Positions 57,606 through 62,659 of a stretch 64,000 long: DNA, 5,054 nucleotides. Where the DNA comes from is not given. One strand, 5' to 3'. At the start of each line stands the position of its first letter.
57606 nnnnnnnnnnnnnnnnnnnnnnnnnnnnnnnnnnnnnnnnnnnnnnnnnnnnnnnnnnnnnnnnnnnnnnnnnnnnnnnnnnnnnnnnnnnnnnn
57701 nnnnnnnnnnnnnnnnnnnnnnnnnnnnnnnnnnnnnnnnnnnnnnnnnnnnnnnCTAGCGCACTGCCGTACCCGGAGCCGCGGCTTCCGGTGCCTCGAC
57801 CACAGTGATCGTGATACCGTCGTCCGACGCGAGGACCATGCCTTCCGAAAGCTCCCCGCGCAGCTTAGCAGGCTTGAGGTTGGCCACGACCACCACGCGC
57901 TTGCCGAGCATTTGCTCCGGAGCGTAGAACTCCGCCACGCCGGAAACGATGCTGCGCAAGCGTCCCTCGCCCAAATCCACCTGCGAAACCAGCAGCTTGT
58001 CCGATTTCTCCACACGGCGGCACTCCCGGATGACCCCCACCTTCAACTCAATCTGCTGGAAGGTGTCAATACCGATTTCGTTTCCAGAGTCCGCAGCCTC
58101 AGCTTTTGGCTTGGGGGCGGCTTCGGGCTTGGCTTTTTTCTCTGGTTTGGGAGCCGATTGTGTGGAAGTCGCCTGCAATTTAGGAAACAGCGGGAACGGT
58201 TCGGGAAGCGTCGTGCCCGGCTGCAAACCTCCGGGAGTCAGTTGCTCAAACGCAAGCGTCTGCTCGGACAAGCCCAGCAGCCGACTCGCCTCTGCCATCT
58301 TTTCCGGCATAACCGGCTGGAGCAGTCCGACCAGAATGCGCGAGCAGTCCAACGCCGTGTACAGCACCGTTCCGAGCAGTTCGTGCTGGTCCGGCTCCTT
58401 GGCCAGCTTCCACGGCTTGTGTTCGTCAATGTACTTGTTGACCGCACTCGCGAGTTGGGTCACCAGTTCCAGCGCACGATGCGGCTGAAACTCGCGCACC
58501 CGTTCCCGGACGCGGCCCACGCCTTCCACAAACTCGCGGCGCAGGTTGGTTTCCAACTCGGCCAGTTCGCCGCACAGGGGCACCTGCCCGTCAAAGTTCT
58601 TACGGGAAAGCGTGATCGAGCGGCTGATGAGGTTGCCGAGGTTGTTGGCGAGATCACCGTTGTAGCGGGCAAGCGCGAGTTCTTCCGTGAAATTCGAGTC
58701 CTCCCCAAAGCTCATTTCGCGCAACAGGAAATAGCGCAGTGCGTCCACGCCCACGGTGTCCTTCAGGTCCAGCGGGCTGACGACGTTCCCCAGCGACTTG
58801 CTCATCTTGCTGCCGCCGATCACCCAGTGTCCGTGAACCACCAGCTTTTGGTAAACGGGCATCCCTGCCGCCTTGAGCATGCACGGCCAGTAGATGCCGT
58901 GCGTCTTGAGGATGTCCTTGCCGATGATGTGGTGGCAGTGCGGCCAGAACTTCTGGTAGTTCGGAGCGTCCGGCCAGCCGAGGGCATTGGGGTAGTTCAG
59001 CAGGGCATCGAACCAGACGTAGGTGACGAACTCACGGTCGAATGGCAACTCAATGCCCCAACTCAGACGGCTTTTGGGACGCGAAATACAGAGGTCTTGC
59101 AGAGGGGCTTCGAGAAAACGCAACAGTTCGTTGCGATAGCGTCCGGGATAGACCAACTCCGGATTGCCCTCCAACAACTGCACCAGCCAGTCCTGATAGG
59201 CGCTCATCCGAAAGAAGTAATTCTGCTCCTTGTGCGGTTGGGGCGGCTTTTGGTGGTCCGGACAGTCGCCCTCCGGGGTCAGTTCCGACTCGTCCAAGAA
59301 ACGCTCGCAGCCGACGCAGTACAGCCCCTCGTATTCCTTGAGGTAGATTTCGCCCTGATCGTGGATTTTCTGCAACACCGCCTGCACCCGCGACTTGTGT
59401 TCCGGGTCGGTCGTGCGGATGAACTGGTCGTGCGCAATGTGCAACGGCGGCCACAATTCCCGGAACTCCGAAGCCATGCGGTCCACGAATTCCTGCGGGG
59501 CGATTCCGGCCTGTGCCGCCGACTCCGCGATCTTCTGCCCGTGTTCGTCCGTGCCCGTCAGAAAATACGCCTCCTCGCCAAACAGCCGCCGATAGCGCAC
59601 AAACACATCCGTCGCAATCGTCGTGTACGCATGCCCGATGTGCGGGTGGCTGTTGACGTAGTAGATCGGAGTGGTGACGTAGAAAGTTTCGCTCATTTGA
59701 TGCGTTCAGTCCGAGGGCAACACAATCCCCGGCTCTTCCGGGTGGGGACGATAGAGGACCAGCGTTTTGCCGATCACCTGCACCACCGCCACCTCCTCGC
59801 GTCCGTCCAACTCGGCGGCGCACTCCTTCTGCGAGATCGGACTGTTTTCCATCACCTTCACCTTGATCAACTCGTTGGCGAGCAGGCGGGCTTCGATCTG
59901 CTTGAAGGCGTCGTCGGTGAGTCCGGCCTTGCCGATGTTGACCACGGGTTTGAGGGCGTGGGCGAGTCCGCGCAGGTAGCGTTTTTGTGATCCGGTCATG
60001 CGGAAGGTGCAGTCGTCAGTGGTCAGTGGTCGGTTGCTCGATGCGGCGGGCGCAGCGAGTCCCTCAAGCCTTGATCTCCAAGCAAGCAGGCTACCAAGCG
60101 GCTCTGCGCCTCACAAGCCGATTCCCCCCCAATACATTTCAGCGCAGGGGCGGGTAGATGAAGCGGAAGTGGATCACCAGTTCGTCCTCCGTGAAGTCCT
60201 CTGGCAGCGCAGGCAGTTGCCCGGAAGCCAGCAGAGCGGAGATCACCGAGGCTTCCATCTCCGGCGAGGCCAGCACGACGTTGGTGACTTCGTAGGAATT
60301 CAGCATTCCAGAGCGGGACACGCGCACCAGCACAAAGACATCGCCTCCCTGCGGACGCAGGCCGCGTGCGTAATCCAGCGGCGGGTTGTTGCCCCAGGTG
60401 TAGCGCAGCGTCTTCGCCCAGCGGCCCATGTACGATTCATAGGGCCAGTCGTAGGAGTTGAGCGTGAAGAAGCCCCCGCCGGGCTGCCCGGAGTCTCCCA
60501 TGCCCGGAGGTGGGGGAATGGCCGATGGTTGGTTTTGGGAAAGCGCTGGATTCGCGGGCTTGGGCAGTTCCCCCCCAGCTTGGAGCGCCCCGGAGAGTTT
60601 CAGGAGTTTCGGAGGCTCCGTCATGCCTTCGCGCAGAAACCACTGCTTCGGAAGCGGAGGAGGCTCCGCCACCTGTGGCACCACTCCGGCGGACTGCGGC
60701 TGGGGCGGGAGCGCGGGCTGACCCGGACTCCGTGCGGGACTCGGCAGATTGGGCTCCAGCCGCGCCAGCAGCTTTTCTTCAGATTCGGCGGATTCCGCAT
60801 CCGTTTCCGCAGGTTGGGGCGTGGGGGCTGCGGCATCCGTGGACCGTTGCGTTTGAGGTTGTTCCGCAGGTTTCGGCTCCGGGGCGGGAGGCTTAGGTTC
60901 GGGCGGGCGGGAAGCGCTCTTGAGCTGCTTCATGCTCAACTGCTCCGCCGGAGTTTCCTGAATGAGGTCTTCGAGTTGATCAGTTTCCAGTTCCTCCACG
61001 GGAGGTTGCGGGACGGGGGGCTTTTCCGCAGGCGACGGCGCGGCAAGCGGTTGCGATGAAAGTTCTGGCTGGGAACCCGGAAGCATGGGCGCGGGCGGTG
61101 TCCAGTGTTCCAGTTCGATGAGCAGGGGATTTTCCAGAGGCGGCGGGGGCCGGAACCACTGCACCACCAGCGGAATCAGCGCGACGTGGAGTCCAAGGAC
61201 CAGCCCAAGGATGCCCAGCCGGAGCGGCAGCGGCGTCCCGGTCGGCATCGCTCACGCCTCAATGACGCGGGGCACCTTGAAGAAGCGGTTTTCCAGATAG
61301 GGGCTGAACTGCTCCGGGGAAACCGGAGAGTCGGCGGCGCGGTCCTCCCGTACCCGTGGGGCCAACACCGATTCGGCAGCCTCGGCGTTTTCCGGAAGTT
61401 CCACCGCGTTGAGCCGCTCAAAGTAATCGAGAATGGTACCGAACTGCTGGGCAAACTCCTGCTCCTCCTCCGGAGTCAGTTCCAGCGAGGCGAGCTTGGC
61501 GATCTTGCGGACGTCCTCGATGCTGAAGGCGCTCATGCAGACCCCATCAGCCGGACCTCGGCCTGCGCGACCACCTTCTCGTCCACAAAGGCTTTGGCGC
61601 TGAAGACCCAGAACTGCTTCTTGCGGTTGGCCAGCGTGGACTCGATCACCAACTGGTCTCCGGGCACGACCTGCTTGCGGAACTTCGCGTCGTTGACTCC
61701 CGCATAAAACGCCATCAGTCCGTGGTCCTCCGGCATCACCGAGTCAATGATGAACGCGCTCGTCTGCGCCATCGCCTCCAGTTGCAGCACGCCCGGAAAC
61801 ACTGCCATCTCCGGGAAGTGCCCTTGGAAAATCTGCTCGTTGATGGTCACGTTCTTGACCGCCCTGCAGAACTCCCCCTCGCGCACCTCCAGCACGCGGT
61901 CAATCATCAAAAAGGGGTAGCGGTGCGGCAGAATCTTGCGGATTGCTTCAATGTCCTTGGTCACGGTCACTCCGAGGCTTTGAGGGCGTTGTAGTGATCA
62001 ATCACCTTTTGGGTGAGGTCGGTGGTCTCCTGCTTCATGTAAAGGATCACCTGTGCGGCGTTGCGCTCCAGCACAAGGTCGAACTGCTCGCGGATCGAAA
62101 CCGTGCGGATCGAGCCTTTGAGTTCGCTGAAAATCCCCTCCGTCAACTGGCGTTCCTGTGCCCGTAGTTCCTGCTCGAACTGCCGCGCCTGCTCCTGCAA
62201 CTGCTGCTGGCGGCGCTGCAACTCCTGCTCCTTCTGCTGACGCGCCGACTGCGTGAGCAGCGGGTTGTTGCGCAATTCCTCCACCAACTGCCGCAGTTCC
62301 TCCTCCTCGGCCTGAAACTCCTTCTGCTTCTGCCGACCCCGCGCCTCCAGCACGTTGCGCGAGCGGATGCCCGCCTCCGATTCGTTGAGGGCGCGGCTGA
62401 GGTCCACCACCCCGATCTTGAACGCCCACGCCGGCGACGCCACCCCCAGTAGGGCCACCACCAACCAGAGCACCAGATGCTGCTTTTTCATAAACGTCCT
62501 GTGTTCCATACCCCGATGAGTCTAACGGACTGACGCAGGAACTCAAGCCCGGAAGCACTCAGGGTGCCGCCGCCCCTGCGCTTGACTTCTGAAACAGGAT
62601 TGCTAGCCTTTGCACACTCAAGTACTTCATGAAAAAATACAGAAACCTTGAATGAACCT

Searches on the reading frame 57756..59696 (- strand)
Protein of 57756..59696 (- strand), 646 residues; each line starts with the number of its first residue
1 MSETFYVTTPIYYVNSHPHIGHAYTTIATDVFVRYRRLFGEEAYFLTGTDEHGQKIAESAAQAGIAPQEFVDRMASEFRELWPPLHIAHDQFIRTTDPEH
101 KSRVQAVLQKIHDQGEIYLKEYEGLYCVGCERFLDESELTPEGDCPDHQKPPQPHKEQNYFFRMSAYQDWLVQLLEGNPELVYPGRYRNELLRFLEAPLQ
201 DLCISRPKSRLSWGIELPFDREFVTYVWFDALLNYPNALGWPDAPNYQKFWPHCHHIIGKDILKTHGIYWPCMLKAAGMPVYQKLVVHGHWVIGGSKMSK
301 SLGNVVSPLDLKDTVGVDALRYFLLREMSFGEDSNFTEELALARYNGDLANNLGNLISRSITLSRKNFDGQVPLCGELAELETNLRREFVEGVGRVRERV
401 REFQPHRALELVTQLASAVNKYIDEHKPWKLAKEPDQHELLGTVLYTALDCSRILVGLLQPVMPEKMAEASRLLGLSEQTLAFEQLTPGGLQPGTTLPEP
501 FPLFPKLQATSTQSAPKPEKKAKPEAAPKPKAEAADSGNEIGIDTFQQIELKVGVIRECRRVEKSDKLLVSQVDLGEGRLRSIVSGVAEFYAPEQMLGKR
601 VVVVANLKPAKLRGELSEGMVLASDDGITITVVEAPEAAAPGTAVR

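Call 8: search_protein_families(library=pfam, proteins=[window:57756-59696:-])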
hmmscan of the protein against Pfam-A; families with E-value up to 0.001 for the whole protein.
window:57756-59696:- (646 aa): 5 families
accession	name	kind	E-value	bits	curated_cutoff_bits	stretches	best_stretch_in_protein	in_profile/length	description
PF09334.17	tRNA-synt_1g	-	5.9e-103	345.1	20.1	2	150-360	174-390/391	tRNA synthetases class I (M)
PF00133.28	tRNA-synt_1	-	2.9e-29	102.5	22.7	2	3-219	23-245/414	tRNA synthetases class I (I, L, M and V)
PF01588.26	tRNA_bind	-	1.8e-28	98.9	27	1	551-643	1-95/96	Putative tRNA binding domain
PF01406.26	tRNA-synt_1e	-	5.3e-14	52.7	27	2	14-121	19-125/301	tRNA synthetases class I (C) catalytic domain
PF19303.5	Anticodon_3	-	2e-05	24.9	23.5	1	372-509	1-137/152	Anticodon binding domain of methionyl tRNA ligase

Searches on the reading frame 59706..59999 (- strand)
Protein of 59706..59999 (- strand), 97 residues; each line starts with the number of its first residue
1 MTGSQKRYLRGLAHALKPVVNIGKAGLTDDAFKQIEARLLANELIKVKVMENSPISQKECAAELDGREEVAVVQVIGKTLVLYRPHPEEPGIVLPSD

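Call 8: search_protein_families(library=pfam, proteins=[window:59706-59999:-])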
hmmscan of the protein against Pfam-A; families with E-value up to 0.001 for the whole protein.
window:59706-59999:- (97 aa): 1 family
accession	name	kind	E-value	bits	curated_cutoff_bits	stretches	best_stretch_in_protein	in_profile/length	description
PF01985.26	CRS1_YhbY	-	1.3e-26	93.1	27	1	1-84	1-84/84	CRS1 / YhbY (CRM) domain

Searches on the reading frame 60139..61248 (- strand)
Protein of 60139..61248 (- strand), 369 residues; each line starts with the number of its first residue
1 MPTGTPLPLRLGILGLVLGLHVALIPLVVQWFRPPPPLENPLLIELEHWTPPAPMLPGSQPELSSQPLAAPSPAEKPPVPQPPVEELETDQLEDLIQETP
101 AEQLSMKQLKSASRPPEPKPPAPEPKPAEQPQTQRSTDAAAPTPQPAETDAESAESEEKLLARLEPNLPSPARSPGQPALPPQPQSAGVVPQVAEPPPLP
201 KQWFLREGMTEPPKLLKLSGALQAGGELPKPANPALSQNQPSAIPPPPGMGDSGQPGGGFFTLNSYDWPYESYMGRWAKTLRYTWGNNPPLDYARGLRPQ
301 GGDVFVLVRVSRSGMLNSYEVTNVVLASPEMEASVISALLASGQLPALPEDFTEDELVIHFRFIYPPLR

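Call 37: search_protein_families(library=pfam, proteins=[window:60139-61248:-], max_evalue=0.01)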
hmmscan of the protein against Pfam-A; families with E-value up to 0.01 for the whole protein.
window:60139-61248:- (369 aa): 1 family
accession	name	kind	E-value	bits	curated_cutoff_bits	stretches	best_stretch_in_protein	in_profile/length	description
PF13103.11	TonB_2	-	0.0017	18.9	22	0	301-361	25-85/85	TonB C terminal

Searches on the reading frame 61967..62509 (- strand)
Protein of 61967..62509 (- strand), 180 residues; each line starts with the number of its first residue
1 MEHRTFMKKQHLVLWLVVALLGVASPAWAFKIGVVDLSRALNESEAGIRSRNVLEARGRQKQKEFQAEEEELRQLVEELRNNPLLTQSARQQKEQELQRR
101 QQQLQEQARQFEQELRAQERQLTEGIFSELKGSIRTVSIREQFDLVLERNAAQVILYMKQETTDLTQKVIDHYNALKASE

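Call 37: search_protein_families(library=pfam, proteins=[window:61967-62509:-], max_evalue=0.01)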
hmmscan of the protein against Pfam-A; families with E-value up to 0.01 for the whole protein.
window:61967-62509:- (180 aa): 1 family
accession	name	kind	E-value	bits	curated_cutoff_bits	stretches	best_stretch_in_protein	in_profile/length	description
PF03938.19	OmpH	-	4.4e-26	92.2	32.4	1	31-171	1-139/141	Outer membrane protein (OmpH-like)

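Call 49: find_encoding_contigs(protein=window:61967-62509:-, flank=10000, max_places=2)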
Protein window:61967-62509:- (180 aa): 7 contigs read that carry it; 2 places shown.
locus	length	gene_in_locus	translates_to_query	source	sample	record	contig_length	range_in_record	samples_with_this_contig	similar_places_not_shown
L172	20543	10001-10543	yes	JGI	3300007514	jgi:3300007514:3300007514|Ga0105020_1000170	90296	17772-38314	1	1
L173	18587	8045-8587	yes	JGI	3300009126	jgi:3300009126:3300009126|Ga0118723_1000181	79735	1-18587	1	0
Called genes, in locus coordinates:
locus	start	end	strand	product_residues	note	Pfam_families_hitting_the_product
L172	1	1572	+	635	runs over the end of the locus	PF00662:Proton_antipo_N, PF00361:Proton_antipo_M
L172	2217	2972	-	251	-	-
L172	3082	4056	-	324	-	PF02653:BPD_transp_2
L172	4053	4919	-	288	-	PF02653:BPD_transp_2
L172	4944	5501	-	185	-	PF00005:ABC_tran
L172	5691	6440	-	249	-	PF00005:ABC_tran, PF12399:BCA_ABC_TP_C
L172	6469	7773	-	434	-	PF13433:Peripla_BP_5, PF13458:Peripla_BP_6, PF01094:ANF_receptor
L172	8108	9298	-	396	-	PF01266:DAO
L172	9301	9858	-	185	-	PF01872:RibD_C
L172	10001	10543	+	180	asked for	PF03938:OmpH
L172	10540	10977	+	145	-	PF22817:ApeP-like, PF07977:FabA, PF22818:ApeI-like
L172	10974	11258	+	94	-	PF02686:GatC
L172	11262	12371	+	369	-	-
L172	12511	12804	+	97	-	PF01985:CRS1_YhbY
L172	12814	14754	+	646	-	PF00133:tRNA-synt_1, PF01406:tRNA-synt_1e (weak), PF09334:tRNA-synt_1g, PF00133:tRNA-synt_1, PF19303:Anticodon_3 (faint), PF01588:tRNA_bind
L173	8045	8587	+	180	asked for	PF03938:OmpH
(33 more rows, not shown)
